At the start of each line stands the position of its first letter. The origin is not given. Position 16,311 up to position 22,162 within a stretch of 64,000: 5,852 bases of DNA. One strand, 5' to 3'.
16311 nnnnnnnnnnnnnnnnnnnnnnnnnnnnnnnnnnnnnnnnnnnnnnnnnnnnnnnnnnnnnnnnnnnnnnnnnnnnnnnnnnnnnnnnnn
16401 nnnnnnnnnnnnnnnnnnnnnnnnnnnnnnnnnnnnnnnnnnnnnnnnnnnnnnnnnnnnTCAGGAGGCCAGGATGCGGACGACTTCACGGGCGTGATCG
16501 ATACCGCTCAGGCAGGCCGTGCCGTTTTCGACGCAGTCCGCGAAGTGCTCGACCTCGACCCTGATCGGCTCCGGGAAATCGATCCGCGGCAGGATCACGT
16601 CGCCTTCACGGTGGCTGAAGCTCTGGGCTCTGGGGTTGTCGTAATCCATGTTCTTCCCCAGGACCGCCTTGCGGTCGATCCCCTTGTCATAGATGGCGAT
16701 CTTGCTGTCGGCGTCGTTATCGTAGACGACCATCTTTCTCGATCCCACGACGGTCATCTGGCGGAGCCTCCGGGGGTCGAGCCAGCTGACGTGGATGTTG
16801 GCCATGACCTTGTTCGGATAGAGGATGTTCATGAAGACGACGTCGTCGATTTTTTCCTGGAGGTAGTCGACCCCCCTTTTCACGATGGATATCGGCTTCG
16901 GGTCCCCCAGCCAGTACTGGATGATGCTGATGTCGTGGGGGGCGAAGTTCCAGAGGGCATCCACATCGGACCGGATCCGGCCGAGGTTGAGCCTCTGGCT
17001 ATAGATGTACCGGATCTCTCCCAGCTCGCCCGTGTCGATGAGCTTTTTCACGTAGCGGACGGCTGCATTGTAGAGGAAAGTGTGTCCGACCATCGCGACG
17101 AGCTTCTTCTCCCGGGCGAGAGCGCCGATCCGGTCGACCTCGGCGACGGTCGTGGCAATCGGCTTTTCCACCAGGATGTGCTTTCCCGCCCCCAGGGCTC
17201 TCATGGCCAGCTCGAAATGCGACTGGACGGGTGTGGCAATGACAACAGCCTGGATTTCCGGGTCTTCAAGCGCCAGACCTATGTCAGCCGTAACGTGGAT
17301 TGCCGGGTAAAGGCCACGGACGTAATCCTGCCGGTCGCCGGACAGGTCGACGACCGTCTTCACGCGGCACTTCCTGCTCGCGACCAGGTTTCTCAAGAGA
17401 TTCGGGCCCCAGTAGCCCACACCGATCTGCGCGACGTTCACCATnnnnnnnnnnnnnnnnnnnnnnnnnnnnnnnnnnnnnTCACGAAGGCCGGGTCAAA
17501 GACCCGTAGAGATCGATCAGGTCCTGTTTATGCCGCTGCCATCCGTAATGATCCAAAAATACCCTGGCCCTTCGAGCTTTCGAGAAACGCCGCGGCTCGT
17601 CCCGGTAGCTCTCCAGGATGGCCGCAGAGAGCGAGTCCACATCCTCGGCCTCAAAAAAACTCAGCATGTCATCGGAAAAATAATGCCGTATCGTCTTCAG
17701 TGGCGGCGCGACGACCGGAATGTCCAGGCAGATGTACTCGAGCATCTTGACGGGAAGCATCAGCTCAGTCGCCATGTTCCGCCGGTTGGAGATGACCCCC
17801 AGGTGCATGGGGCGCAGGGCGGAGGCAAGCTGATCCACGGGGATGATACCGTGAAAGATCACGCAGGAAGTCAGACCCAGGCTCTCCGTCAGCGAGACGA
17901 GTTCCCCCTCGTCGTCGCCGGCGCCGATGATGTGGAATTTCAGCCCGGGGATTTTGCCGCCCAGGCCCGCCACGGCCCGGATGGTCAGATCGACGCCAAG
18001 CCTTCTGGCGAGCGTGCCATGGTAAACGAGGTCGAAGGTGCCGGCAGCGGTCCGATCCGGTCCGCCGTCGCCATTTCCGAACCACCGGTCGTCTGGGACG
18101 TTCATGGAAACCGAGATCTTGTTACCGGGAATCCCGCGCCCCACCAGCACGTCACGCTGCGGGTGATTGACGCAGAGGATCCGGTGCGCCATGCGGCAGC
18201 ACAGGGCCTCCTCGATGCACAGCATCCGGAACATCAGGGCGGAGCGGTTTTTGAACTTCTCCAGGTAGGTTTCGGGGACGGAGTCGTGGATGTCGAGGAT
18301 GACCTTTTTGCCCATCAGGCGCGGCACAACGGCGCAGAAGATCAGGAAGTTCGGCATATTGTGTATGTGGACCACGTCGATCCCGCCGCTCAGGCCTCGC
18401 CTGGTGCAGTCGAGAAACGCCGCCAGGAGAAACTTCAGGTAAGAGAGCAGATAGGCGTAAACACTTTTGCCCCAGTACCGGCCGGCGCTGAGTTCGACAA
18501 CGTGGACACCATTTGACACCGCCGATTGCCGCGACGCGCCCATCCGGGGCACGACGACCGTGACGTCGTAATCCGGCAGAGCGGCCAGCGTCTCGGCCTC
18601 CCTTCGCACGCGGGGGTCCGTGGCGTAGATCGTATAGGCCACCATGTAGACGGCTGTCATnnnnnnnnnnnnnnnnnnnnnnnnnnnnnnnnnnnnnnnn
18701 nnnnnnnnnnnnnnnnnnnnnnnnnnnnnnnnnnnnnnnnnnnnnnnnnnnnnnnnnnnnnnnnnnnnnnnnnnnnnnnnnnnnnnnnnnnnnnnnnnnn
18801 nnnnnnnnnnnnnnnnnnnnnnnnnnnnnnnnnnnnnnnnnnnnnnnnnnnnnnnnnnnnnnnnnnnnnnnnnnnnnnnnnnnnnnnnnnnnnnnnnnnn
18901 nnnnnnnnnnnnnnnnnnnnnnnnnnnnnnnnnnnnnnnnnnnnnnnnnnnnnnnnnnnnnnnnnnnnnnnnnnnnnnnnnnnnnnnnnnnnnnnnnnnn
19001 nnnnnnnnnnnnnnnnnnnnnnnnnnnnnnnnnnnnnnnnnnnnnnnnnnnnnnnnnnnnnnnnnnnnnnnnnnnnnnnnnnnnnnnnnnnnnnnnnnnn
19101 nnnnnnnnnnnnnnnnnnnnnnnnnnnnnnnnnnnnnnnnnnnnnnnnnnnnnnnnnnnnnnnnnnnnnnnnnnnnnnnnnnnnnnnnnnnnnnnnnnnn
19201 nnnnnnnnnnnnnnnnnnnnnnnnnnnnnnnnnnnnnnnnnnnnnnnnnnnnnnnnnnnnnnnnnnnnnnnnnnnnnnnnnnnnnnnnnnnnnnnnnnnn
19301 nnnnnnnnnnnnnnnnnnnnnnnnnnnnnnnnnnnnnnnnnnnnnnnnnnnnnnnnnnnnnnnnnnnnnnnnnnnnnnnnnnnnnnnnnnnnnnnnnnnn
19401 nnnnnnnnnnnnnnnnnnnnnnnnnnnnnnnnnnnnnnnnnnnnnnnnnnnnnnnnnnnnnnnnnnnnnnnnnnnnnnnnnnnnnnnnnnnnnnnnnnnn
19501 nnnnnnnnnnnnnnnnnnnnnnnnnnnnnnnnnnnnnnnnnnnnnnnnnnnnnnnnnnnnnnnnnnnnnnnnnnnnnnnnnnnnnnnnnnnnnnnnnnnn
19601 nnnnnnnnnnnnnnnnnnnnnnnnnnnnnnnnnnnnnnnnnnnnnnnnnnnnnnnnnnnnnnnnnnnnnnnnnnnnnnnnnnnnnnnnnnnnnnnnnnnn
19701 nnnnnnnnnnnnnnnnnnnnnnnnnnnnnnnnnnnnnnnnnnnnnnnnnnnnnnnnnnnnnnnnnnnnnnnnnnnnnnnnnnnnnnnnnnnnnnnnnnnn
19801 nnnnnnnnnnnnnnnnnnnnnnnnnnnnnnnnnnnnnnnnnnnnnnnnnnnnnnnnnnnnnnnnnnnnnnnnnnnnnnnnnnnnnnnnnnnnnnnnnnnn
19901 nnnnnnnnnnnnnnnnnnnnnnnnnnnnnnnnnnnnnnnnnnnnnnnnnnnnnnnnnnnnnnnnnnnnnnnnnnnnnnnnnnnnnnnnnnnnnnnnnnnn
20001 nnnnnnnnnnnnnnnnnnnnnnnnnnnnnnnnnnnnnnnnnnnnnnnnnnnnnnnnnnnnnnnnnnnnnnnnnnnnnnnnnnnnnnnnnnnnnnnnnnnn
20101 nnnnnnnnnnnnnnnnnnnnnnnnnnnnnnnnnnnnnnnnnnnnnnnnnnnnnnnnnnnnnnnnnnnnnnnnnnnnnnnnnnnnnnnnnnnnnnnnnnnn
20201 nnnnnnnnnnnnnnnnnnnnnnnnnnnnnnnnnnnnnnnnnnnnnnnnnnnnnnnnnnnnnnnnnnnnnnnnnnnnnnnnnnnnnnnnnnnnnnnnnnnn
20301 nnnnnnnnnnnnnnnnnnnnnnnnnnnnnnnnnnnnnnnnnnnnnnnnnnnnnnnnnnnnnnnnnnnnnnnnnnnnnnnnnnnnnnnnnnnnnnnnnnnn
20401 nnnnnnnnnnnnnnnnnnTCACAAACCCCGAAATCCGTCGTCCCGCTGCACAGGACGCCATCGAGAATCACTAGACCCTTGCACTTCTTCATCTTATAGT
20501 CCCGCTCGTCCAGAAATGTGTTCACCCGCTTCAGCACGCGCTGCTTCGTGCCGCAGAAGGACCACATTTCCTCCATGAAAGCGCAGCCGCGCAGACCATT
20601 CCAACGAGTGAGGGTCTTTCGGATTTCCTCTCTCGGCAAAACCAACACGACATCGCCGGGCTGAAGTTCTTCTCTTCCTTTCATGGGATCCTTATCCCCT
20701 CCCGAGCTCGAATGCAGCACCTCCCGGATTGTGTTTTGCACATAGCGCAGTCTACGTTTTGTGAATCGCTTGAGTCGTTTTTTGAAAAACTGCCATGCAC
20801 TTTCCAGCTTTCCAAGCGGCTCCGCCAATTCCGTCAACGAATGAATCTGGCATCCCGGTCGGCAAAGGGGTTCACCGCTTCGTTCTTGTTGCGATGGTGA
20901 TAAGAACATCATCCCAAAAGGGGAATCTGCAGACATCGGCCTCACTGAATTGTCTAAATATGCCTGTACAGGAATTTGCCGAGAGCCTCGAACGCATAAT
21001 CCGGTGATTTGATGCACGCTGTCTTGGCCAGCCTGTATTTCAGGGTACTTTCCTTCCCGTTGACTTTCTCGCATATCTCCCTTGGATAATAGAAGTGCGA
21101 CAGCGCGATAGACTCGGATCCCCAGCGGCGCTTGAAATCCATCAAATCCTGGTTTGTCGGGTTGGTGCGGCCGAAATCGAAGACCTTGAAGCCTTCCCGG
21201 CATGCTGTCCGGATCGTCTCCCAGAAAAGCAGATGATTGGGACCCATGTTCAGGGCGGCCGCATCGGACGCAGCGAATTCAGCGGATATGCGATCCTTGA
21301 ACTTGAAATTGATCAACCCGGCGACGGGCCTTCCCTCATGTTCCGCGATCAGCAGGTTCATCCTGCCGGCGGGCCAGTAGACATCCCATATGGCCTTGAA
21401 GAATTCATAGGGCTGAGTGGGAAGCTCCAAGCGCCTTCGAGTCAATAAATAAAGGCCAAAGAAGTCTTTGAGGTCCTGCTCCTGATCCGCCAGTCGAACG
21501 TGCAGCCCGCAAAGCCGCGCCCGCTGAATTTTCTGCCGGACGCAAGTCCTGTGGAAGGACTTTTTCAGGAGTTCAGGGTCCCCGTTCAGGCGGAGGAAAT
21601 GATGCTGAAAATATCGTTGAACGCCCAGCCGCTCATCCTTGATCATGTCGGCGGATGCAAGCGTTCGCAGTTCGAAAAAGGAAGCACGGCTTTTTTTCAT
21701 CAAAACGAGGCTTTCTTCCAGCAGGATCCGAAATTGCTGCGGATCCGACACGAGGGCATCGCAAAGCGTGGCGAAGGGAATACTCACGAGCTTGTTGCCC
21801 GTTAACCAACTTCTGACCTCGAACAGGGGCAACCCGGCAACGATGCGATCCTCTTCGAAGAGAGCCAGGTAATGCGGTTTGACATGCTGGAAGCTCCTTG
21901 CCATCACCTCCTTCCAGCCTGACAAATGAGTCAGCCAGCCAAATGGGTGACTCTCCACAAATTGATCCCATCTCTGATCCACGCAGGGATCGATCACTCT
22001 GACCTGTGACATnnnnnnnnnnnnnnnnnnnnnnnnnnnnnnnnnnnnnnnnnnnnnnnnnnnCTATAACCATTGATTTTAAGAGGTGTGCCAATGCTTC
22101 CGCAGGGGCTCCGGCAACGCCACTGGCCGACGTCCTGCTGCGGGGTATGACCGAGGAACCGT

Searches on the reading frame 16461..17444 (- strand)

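Call 56: search_protein_families(library=pfam, proteins=[window:16461-17444:-], max_evalue=0.00001)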
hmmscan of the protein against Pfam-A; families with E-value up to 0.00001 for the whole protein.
window:16461-17444:- (327 aa): 3 families
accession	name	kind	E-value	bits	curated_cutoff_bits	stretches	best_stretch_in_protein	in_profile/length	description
PF01408.29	GFO_IDH_MocA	-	4.2e-23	82.8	24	1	3-121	2-120/120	Oxidoreductase family, NAD-binding Rossmann fold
PF22725.1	GFO_IDH_MocA_C3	-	8.5e-13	48.8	27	1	129-239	1-123/124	GFO/IDH/MocA C-terminal domain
PF02894.22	GFO_IDH_MocA_C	-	9.7e-07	29.2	22.9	1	133-324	1-202/218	Oxidoreductase family, C-terminal alpha/beta domain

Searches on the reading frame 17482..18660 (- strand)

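Call 57: search_protein_families(library=pfam, proteins=[window:17482-18660:-], max_evalue=0.00001)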
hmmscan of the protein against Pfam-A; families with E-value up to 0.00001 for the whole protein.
window:17482-18660:- (392 aa): 4 families
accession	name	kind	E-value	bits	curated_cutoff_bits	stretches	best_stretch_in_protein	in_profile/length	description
PF13579.12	Glyco_trans_4_4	-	2.2e-13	51.3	29.7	1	16-184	5-154/158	Glycosyl transferase 4-like domain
PF13692.12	Glyco_trans_1_4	-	2.4e-13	51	27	1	210-354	3-142/142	Glycosyl transferases group 1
PF13439.12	Glyco_transf_4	-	2e-12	47.9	28.5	1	20-184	10-161/170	Glycosyltransferase Family 4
PF00534.26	Glycos_transf_1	-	6.5e-12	45.8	26.4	1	210-361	17-167/172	Glycosyl transferases group 1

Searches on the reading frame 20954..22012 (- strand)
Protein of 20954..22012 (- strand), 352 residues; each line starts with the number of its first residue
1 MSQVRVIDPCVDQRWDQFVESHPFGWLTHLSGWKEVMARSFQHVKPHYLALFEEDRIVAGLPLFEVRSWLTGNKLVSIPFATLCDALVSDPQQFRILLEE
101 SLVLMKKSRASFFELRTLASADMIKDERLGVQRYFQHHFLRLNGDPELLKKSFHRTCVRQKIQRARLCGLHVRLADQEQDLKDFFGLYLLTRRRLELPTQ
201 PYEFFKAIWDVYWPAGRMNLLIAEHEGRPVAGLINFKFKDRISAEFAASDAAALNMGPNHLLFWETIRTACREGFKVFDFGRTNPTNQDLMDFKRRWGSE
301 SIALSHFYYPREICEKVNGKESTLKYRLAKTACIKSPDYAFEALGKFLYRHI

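Call 57: search_protein_families(library=pfam, proteins=[window:20954-22012:-], max_evalue=0.00001)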
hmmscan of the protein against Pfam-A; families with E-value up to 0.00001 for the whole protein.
window:20954-22012:- (352 aa): 2 families
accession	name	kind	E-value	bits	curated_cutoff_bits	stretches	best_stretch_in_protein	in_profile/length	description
PF13480.13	Acetyltransf_6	-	2.1e-22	80.2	22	1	154-284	3-138/143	Acetyltransferase (GNAT) domain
PF02388.22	FemAB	-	1.2e-09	38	24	0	145-224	162-237/406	FemAB family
